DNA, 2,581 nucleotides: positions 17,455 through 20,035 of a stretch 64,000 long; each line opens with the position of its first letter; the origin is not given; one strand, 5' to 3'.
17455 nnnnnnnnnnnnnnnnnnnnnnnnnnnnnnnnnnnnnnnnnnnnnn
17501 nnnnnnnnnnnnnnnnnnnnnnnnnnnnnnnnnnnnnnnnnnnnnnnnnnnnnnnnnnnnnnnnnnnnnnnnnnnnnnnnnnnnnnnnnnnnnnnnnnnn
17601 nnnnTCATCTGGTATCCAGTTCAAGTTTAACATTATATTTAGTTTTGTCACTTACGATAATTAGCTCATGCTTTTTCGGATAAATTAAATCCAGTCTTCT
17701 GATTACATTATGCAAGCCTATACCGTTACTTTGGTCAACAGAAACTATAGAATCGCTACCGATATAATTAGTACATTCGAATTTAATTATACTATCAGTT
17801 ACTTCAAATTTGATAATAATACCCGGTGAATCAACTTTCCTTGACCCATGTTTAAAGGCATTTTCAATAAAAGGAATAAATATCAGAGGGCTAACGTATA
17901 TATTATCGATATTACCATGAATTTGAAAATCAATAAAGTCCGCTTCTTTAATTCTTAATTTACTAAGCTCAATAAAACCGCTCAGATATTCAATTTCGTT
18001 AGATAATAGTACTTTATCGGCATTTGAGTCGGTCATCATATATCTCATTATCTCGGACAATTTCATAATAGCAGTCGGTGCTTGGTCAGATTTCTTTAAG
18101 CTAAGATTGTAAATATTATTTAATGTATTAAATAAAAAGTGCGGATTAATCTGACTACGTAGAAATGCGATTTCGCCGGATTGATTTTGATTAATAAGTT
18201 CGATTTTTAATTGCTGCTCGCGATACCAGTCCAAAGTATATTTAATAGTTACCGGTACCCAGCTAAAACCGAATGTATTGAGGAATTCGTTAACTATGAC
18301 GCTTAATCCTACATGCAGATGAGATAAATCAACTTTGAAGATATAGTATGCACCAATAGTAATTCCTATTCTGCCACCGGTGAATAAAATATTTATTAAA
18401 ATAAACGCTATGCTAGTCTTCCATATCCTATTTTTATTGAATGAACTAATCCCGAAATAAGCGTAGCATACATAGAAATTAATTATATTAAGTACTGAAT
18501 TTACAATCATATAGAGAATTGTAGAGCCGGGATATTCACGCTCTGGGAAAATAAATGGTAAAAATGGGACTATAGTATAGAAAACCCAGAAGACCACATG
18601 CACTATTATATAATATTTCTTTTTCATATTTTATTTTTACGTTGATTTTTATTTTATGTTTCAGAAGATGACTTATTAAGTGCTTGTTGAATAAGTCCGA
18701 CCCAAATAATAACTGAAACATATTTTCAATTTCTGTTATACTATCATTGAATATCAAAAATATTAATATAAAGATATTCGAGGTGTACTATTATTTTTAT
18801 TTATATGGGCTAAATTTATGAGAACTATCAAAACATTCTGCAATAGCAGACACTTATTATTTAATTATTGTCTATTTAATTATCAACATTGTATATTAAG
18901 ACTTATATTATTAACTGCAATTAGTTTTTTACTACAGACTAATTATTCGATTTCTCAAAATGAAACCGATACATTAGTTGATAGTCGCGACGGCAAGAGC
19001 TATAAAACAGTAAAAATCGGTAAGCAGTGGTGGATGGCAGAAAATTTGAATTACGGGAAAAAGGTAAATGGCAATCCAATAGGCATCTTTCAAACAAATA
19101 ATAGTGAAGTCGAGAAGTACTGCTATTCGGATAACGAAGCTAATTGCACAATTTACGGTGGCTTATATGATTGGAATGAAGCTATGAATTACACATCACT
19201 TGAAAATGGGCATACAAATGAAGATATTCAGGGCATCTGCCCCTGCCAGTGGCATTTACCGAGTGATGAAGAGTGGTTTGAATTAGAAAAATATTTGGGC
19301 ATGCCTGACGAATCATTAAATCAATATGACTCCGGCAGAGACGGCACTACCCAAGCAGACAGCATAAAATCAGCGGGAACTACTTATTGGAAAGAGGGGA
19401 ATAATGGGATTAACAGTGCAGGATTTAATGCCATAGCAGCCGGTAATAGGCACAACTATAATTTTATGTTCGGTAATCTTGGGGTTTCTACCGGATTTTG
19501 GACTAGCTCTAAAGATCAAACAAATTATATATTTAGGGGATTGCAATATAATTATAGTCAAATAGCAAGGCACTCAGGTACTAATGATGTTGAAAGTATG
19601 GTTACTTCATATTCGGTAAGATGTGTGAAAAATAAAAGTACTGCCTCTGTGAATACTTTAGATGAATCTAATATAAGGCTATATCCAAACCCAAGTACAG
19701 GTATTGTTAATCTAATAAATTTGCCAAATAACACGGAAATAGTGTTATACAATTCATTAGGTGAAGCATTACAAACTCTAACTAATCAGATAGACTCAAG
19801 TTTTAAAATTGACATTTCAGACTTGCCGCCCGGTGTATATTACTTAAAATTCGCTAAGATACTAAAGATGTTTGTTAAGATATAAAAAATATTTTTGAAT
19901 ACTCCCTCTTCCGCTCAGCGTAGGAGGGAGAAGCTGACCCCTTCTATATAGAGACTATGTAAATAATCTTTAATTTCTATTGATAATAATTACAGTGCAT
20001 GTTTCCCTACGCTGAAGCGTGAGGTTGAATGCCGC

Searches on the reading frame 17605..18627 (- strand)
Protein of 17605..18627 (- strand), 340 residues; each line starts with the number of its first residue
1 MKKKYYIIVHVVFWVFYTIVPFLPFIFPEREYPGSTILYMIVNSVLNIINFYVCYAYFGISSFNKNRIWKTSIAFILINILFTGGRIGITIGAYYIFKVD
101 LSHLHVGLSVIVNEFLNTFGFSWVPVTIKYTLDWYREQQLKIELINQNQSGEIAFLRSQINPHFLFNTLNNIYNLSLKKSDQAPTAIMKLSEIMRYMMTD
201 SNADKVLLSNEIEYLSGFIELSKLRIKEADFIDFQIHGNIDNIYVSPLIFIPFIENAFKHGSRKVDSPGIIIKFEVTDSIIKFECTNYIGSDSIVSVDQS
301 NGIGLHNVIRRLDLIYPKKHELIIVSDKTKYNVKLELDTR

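Call 16: search_protein_families(library=pfam, proteins=[window:17605-18627:-], max_evalue=0.00001)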
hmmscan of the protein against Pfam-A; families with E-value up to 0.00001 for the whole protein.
window:17605-18627:- (340 aa): 1 family
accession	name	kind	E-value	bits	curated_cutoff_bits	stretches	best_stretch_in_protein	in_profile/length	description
PF06580.19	His_kinase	-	9.1e-24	84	25.2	1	152-228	2-79/81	Histidine kinase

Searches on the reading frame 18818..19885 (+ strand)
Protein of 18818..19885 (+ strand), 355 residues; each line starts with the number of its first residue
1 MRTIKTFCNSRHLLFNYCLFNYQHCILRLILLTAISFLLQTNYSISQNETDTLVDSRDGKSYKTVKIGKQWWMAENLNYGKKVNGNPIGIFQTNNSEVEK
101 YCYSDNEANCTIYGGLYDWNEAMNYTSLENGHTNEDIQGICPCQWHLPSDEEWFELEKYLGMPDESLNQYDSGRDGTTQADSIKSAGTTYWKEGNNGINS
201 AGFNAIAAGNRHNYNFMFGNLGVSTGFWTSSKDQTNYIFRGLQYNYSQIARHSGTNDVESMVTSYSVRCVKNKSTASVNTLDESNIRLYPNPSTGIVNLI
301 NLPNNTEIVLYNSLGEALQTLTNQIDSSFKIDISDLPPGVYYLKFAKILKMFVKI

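Call 16: search_protein_families(library=pfam, proteins=[window:18818-19885:+], max_evalue=0.00001)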
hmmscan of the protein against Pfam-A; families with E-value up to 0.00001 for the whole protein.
window:18818-19885:+ (355 aa): 2 families
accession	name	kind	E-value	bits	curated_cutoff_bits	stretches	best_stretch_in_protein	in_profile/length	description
PF09603.15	Fib_succ_major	-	4e-38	132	33.9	1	65-271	1-187/187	Fibrobacter succinogenes major domain (Fib_succ_major)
PF18962.6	Por_Secre_tail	-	8.6e-11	42.4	27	1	288-347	1-64/75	Secretion system C-terminal sorting domain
